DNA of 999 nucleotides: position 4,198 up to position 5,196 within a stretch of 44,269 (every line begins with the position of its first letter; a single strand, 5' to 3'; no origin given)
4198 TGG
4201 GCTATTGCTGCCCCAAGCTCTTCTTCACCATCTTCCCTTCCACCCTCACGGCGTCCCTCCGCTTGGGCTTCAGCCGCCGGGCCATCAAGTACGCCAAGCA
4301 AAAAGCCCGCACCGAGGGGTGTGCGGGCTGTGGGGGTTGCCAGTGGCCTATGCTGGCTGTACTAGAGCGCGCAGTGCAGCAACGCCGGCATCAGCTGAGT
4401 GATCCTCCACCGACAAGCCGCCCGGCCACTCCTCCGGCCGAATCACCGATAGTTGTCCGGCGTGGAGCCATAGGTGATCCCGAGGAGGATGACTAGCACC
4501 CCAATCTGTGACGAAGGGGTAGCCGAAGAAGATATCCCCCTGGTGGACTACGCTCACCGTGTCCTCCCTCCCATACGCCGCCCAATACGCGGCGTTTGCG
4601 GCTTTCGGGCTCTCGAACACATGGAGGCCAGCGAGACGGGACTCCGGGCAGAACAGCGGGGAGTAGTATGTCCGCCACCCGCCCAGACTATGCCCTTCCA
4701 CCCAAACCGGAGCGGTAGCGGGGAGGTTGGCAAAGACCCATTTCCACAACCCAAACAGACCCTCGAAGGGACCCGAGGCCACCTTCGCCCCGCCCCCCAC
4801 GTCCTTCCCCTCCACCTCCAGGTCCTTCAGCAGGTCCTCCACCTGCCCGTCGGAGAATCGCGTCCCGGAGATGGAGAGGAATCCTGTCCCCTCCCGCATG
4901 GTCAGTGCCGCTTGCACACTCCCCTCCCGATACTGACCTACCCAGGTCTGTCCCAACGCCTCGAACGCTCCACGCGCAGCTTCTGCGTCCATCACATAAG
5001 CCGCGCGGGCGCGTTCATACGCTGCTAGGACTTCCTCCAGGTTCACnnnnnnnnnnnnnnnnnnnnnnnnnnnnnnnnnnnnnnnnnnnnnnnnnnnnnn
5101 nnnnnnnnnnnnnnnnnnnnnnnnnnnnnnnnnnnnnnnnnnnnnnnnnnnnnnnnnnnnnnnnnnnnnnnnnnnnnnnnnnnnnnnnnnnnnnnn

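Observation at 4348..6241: Lysis cassette ending in a GHSLGG lipase-like hydrolase coupled to a lipoprotein, with no classical i-spanin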

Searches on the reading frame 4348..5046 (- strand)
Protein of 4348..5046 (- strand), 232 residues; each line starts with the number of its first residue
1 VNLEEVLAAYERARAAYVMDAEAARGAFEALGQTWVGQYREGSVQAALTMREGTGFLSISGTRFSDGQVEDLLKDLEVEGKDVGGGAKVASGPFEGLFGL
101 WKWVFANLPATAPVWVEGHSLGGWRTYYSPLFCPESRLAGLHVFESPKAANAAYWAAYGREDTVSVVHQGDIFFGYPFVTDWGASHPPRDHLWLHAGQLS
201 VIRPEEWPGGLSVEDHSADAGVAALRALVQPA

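Call 3: search_protein_families(library=pfam, max_evalue=0.1, proteins=[window:4351-5046:-])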
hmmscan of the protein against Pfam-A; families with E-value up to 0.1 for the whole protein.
seq(232 aa): 1 family
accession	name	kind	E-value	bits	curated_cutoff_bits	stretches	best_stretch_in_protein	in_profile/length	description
PF01764.32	Lipase_3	-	0.029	14.7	22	1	111-174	62-133/140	Lipase (class 3)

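Call 4: search_protein_families(library=phrogs, max_evalue=0.1, proteins=[window:4351-5046:-])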
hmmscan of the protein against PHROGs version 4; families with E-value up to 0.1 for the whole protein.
seq(232 aa): 0 families

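Call 8: find_homologous_proteins(query=window:4348-5046:-, max_evalue=0.001)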
Query window:4348-5046:- (232 aa): 57 proteins with E <= 0.001 among 3516 candidates.
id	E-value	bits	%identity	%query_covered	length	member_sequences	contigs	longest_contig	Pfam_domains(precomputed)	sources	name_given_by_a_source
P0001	1.6e-152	524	99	100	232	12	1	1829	-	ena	-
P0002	1.6e-115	403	77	99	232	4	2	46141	-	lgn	-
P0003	5.8e-109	381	72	99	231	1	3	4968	-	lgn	-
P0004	6.4e-105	368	70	100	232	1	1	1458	-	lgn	-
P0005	6.8e-93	329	64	99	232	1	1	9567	-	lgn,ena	-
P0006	5.0e-92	326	64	98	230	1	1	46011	PF01764.32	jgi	-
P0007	7.8e-63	230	48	98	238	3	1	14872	-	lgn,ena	-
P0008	2.7e-62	229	50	99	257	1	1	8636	-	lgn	-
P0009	8.0e-62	227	48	99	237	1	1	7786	-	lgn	-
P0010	1.5e-61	226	48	99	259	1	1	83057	-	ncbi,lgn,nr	ncbi:MAG: hypothetical protein JWP38_3763 [Herbaspirillum sp.]|nr:hypothetical protein [Herbaspirill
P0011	2.7e-61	225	48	86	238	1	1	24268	-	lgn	-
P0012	3.1e-61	225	50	100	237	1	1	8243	-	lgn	-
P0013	1.4e-60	223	48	98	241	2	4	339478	-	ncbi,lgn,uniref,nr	ncbi:hypothetical protein KTD31_17460 [Burkholderia multivorans]|uniref:hypothetical protein n=1 Tax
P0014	2.3e-59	219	46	84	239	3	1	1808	-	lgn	-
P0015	1.3e-58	217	48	99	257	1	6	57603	-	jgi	jgi:hypothetical protein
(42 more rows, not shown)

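Call 9: search_solved_structures(query=window:4348-5046:-, max_evalue=10, show_alignments=2)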
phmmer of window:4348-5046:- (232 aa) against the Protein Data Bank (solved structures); distinct sequences matched with E-value up to 10: 0.

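Call 12: find_related_loci(query=A1, collection=viral_contigs, flank=6000)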
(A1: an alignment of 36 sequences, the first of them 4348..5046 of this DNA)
Query A1 (232 aa) in viral_contigs; peptide patterns used: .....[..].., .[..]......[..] (x = any residue, [..] = any of these).
45 stretches matched a pattern; 23 encode a relative of the query (tblastn E <= 1e-3); 23 distinct loci.
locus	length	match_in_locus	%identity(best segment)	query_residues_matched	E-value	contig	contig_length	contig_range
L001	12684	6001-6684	64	1-228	2e-86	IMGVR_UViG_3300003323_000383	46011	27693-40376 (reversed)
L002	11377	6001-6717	47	1-231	1e-62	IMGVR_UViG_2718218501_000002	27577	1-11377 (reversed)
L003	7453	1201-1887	46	1-228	1e-61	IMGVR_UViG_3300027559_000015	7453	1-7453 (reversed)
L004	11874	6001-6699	48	1-232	1e-57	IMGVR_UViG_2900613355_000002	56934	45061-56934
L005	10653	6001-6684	45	1-230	2e-56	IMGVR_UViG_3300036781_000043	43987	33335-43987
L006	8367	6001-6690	46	1-229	1e-56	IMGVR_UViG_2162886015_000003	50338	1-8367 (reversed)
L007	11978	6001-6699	45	1-230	3e-56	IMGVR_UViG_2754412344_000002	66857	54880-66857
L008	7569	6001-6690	47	1-229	1e-55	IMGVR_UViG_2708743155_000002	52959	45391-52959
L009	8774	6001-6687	44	2-229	3e-55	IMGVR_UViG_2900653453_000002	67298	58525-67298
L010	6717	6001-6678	46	1-225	4e-54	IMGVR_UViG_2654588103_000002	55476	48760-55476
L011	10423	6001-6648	45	17-231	9e-53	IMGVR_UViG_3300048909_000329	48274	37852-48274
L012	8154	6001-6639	45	17-228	7e-52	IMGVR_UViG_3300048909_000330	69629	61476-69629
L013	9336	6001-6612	47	17-219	7e-51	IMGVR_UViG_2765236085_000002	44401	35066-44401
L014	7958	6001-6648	45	17-230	2e-50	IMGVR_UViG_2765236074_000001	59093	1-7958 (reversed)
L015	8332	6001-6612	46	17-219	3e-50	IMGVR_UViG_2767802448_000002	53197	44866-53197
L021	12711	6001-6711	37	1-229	4e-36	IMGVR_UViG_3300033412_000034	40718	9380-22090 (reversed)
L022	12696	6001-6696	32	6-228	2e-31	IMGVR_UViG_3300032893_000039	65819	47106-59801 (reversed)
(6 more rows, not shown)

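Call 17: predict_structure(alignment_id=A1)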
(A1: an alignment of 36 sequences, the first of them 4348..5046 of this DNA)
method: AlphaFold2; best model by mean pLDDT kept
length: 232 residues; sequences in the alignment: 36
mean_pLDDT: 94.1   pTM: 0.92
mean pLDDT of the five models: 94.1, 93.6, 93.3, 92.9, 89.9
residues with pLDDT >= 90: 205; 70-90: 16; 50-70: 11; < 50: 0
segments of 3 or more residues with pLDDT < 50: none
pLDDT, mean of each block of 10 residues (from residue 1): 96 96 98 98 94 98 66 80 97 95 98 98 97 98 96 98 97 91 96 97 95 95 96 62
secondary structure, 60 per line:
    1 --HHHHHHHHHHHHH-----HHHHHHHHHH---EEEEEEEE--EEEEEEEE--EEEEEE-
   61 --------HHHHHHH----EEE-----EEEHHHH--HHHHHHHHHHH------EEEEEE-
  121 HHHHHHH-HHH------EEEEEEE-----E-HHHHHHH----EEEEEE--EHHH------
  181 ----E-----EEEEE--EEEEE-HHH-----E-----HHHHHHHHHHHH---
elements in order: H3-15 H21-30 E34-41 E44-51 E54-59 H69-75 E80-82 E88-90 H91-94 H97-107 E114-119 H121-127 E138-144 H152-158 E163-168 E191-195 E198-202 H218-229

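Call 21: fold_search(model_id=the predicted structure, library=pdb)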
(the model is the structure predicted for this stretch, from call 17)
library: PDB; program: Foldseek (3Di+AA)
matches with E <= 10: 1205; with E <= 0.001: 45
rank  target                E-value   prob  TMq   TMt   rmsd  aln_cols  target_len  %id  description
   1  1tic_B                3.8e-10  1.00  0.67  0.59   5.0       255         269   18  CONFORMATIONAL LABILITY OF LIPASES OBSERVED IN THE ABSENCE OF AN OIL-WATER INTERFACE: CRYSTALLOGRAPHIC STUDIES OF ENZY (released 1995-01-26)
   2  6a0w                  7.0e-10  1.00  0.68  0.56   4.7       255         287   18  Crystal structure of lipase from Rhizopus microsporus var. chinensis (released 2019-10-09)
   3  5ch8                  8.9e-10  1.00  0.65  0.57   5.2       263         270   18  Crystal structure of MDLA N225Q mutant form Penicillium cyclopium (released 2016-04-20)
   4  5gw8_B                1.1e-09  1.00  0.70  0.58   3.8       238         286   19  Crystal structure of a putative DAG-like lipase (MgMDL2) from Malassezia globosa (released 2017-09-27)
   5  6qpp                  1.5e-09  1.00  0.64  0.50   5.0       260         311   16  Rhizomucor miehei lipase propeptide complex, native (released 2019-03-13)
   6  1tgl                  1.7e-09  1.00  0.69  0.61   4.3       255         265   18  A SERINE PROTEASE TRIAD FORMS THE CATALYTIC CENTRE OF A TRIACYLGLYCEROL LIPASE (released 1990-10-15)
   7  1tib                  1.9e-09  1.00  0.64  0.56   5.0       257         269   16  CONFORMATIONAL LABILITY OF LIPASES OBSERVED IN THE ABSENCE OF AN OIL-WATER INTERFACE: CRYSTALLOGRAPHIC STUDIES OF ENZYME (released 1995-01-26)
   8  5ap9_B                2.1e-09  1.00  0.66  0.60   4.8       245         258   16  Controlled lid-opening in Thermomyces lanuginosus lipase - a switch for activity and binding (released 2016-09-28)
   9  3ngm_A                2.4e-09  1.00  0.63  0.51   5.8       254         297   18  Crystal structure of lipase from Gibberella zeae (released 2011-05-25)
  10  6xok                  2.4e-09  1.00  0.62  0.56   5.7       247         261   16  X-ray structure of the rhombohedral form of the lipase from Thermomyces lanuginosa at 1.3 A resolution (released 2020-10-14)
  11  6qpr                  3.2e-09  1.00  0.65  0.49   4.9       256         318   17  Rhizomucor miehei lipase propeptide complex, Ser95/Ile96 deletion mutant (released 2019-03-13)
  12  1usw_A                3.9e-09  1.00  0.64  0.58   5.0       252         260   15  Crystal Structure of Ferulic Acid Esterase from Aspergillus niger (released 2004-04-23)
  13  2ix9_A                5.2e-09  1.00  0.65  0.58   4.8       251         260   15  Respective role of protein folding and glycosylation in the thermal stability of recombinant Feruloyl Esterase A (released 2006-10-18)
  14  5gw8_A                5.9e-09  1.00  0.66  0.55   5.0       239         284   19  Crystal structure of a putative DAG-like lipase (MgMDL2) from Malassezia globosa (released 2017-09-27)
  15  6l7n                  6.3e-09  1.00  0.63  0.55   5.2       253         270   16  crystal structure of a FUNGAL LIPASES (released 2020-11-04)
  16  1uwc_A                7.5e-09  1.00  0.66  0.59   4.5       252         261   15  Feruloyl esterase from Aspergillus niger (released 2004-05-06)
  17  1tic_A                8.0e-09  1.00  0.67  0.59   4.6       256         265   18  CONFORMATIONAL LABILITY OF LIPASES OBSERVED IN THE ABSENCE OF AN OIL-WATER INTERFACE: CRYSTALLOGRAPHIC STUDIES OF ENZY (released 1995-01-26)
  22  3uuf_A                1.2e-08  1.00  0.72  0.61   4.3       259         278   15  Crystal structure of mono- and diacylglycerol lipase from Malassezia globosa (released 2012-04-25)
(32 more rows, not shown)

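Call 22: fold_search(model_id=the predicted structure, library=viral)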
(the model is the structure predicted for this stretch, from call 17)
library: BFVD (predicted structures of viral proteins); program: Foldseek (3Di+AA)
matches with E <= 10: 864; with E <= 0.001: 25
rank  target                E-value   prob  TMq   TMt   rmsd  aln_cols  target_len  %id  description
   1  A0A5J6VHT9            5.3e-11  1.00  0.72  0.64   4.4       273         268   14  Lipase [Megaviridae environmental sample]
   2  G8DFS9                1.1e-09  1.00  0.75  0.67   4.0       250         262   12  (no name in the UniProt tables at hand)
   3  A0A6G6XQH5            1.1e-09  1.00  0.59  0.39   4.7       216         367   15  (no name in the UniProt tables at hand)
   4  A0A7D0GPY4            1.5e-09  1.00  0.70  0.69   4.7       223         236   16  (no name in the UniProt tables at hand)
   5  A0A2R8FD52            8.4e-09  1.00  0.71  0.65   5.1       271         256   15  Class 3 lipase [Cedratvirus Zaza IHUMI]
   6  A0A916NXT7            1.2e-08  1.00  0.56  0.47   5.5       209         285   13  Lipase [Choristoneura biennis entomopoxvirus]
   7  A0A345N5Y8            3.0e-08  1.00  0.71  0.43   5.0       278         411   11  (no name in the UniProt tables at hand)
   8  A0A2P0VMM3            7.1e-08  1.00  0.66  0.54   6.0       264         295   14  Class 3 lipase [Tetraselmis virus 1]
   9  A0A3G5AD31            1.3e-07  1.00  0.60  0.46   6.8       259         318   14  Lipase family protein [Satyrvirus sp.]
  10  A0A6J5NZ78            1.8e-07  1.00  0.68  0.63   7.3       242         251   15  Fungal lipase-like domain containing protein [uncultured Caudovirales phage]
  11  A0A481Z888            4.4e-07  1.00  0.59  0.48   6.0       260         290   13  Class 3 lipase [Pithovirus LCPAC304]
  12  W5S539                1.3e-06  1.00  0.55  0.38   9.4       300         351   15  Class 3 lipase [Pithovirus sibericum]
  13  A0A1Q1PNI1            2.8e-06  1.00  0.55  0.44   8.7       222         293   13  (no name in the UniProt tables at hand)
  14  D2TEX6                3.1e-06  1.00  0.51  0.60   8.6       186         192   18  (no name in the UniProt tables at hand)
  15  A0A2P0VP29            3.3e-06  1.00  0.58  0.35   8.1       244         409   18  Class 3 lipase [Tetraselmis virus 1]
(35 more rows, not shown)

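Call 24: search_dna_similar(query=window:4348-5046:-, collection=phages, mode=protein, max_rows=25, max_evalue=0.001)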
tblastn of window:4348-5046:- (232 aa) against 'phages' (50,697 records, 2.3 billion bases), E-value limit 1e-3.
Records with a match: 1; places in all: 1; records where one place covers at least 80% of the query: 1.
Best place of each record, by identity: <60% 1.
By first word of the organism name: Burkholderia 1.
By host as written in the record: Burkholderia glumae 1.
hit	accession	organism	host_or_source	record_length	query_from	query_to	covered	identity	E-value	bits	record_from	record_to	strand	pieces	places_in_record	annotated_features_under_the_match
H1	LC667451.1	Burkholderia phage FLC9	Burkholderia glumae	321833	1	216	93%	32.7%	8e-24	104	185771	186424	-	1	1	hypothetical protein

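Call 26: get_annotated_region(hit=H1, flank=5000)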
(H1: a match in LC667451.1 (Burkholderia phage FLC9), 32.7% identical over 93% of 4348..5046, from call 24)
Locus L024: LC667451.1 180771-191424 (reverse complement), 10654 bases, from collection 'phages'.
description: Burkholderia phage FLC9 DNA, complete genome.
organism: Burkholderia phage FLC9 (NCBI taxid 2906467)
taxonomy: Viruses; Duplodnaviria; Heunggongvirae; Uroviricota; Caudoviricetes
host: Burkholderia glumae; source: -; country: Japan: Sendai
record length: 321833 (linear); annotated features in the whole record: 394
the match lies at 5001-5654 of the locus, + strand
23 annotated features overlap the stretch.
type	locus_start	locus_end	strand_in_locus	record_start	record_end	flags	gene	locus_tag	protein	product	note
CDS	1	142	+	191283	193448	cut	-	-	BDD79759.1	hypothetical protein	FLC9_gp240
CDS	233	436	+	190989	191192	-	-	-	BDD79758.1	hypothetical protein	FLC9_gp239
CDS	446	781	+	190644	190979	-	-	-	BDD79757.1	hypothetical protein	FLC9_gp238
CDS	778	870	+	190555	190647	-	-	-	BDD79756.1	hypothetical protein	FLC9_gp237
CDS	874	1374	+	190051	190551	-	-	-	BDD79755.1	hypothetical protein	FLC9_gp236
CDS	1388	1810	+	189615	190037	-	-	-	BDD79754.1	hypothetical protein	FLC9_gp235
CDS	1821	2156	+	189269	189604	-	-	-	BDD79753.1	hypothetical protein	FLC9_gp234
CDS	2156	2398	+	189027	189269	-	-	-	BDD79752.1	hypothetical protein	FLC9_gp233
CDS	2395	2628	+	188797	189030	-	-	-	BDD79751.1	hypothetical protein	FLC9_gp232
CDS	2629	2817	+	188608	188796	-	-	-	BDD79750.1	hypothetical protein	FLC9_gp231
CDS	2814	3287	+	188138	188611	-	-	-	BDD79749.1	hypothetical protein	FLC9_gp230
CDS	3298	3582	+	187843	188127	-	-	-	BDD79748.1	hypothetical protein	FLC9_gp229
CDS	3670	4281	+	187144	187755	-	-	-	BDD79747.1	hypothetical protein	FLC9_gp228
CDS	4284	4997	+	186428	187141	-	-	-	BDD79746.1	hypothetical protein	FLC9_gp227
CDS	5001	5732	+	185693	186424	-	-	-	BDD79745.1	hypothetical protein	FLC9_gp226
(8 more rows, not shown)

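Call 35: search_protein_families(library=phrogs, max_evalue=0.01, proteins=[L021:4490-5035:+, L002:3646-4041:+, L005:4435-4719:+, L005:4712-5011:+])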
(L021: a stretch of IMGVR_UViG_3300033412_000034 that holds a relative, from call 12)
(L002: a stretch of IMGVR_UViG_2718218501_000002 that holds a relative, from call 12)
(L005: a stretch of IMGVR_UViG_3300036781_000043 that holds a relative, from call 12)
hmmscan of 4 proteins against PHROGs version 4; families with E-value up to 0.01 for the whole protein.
L021:4490-5035:+ (181 aa): 1 family
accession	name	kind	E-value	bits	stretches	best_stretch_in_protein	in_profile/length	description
phrog_1403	-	lysis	0.0016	19.4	1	25-83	7-68/212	Rz-like spanin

L002:3646-4041:+ (131 aa): 0 families

L005:4435-4719:+ (94 aa): 4 families
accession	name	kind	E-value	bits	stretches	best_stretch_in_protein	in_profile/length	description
phrog_7885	-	unknown function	2.3e-05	25.3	1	7-89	4-68/83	-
phrog_462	-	other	8.5e-05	23.7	1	1-90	5-98/101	lipoprotein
phrog_1009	-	unknown function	0.0003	21.8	1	10-87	16-87/103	-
phrog_214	-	lysis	0.0028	18.5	1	7-74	11-77/176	Rz-like spanin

L005:4712-5011:+ (99 aa): 0 families

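Call 36: search_solved_structures(query=A1, max_evalue=10, show_alignments=3)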
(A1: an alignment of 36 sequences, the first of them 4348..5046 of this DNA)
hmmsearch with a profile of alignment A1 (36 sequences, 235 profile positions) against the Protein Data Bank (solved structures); distinct sequences matched with E-value up to 10: 18.
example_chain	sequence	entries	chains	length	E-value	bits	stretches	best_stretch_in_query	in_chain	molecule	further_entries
6a0w_A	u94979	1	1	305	0.00021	24.1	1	46-200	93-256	Lipase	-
1lgy_A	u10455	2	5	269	0.00034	23.5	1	44-203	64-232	TRIACYLGLYCEROL LIPASE | LIPASE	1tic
5gw8_A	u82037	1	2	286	0.00034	23.4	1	55-199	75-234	Hypothetical secretory lipase (Family 3)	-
1usw_A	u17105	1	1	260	0.014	18.1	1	90-162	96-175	FERULOYL ESTERASE A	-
1uwc_A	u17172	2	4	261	0.016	18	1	90-162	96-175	FERULOYL ESTERASE A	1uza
2hl6_A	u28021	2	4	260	0.016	18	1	90-162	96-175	Feruloyl esterase A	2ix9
7spr_A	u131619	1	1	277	0.023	17.5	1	94-200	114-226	LIP1, secretory lipase (Family 3)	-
5ch8_A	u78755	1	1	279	0.041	16.6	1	113-206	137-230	Mono- and diacylglycerol lipase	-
1tia_A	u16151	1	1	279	0.048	16.4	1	113-206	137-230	LIPASE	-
3ngm_A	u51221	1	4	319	0.084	15.6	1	76-199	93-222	Extracellular lipase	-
4tgl_A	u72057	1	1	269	0.097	15.4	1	69-204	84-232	TRIACYL-GLYCEROL ACYLHYDROLASE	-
1tgl_A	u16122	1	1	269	0.097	15.4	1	69-204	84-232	TRIACYL-GLYCEROL ACYLHYDROLASE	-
5tgl_A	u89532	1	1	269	0.098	15.4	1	69-204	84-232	LIPASE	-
2bjh_A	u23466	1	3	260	0.11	15.3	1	90-162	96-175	FERULOYL ESTERASE A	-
7x0d_A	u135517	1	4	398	0.38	13.5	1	101-183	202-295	Phospholipase A1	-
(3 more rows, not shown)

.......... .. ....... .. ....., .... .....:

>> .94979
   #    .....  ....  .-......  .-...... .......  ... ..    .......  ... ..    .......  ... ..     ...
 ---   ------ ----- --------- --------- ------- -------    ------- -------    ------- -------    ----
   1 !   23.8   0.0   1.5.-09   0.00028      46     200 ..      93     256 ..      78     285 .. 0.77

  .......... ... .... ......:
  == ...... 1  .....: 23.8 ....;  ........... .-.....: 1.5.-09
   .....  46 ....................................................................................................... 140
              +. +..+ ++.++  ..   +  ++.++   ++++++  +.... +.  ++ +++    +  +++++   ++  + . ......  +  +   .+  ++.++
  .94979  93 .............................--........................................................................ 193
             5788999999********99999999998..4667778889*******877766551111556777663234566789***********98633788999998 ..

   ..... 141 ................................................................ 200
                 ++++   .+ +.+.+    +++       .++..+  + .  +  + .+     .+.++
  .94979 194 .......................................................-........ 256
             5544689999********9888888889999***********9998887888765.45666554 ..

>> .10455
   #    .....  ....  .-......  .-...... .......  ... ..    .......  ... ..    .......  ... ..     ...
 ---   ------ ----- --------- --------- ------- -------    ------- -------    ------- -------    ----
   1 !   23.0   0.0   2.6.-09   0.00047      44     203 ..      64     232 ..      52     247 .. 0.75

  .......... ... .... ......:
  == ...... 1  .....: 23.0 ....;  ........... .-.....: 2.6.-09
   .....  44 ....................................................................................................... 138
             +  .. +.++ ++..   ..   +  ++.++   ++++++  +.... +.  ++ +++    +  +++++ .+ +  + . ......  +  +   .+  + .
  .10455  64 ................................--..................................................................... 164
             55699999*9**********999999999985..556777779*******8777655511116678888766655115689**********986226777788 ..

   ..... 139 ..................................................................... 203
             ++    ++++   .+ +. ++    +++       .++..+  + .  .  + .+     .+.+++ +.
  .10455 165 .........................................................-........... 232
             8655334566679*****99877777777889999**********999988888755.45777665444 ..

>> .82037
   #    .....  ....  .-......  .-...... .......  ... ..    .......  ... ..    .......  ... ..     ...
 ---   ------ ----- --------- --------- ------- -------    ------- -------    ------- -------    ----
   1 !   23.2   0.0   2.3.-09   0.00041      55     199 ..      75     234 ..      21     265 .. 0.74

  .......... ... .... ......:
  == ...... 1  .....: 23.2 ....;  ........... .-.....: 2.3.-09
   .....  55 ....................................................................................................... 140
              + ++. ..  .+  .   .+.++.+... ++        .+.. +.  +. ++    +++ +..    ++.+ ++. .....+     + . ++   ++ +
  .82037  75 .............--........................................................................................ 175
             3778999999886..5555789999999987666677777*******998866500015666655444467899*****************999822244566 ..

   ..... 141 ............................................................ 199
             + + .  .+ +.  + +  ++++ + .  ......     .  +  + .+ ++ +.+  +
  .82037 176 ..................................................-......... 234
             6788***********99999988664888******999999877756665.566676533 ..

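Call 37: find_encoding_contigs(protein=P0002, flank=4000, max_places=2)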
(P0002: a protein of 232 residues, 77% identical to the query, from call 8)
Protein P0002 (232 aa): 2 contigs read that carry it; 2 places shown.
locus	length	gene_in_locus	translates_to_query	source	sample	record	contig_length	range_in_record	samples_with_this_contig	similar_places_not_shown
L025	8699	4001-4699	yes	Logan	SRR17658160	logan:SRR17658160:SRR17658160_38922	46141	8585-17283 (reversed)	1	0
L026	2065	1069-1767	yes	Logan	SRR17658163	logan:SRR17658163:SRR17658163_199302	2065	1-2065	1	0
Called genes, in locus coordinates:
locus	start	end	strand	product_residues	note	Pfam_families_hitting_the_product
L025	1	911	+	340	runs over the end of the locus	-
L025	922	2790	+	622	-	PF27114:Phage_tail_beta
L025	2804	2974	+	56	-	-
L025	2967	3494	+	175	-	PF05838:Glyco_hydro_108, PF09374:PG_binding_3 (weak)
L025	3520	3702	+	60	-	-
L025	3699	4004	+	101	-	-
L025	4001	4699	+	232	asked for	-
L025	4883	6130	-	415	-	PF13148:DUF3987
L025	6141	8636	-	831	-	PF03167:UDG, PF00476:DNA_pol_A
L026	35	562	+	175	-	PF05838:Glyco_hydro_108, PF09374:PG_binding_3 (weak)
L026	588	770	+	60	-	-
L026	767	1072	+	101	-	-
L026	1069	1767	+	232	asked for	-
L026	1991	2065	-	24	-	?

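Call 38: find_encoding_contigs(protein=P0005, flank=4000, max_places=2)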
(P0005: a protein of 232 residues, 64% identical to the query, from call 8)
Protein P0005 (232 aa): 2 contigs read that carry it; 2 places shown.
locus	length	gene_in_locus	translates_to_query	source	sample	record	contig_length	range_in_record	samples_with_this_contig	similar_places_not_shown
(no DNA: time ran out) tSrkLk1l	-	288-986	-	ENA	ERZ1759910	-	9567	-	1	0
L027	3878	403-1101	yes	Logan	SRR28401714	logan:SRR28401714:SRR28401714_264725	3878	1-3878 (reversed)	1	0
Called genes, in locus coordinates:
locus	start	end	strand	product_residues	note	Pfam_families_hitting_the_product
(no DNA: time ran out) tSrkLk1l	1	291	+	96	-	?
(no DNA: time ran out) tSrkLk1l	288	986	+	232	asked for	-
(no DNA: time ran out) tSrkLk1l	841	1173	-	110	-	-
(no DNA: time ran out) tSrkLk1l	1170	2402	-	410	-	PF13148:DUF3987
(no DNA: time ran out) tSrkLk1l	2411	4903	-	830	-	PF03167:UDG, PF01612:DNA_pol_A_exo1 (weak), PF00476:DNA_pol_A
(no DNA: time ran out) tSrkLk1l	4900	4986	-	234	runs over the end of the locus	PF12843:QSregVF_b (weak)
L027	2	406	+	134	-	?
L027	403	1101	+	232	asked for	-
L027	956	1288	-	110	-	-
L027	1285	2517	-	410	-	PF13148:DUF3987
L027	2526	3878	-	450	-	?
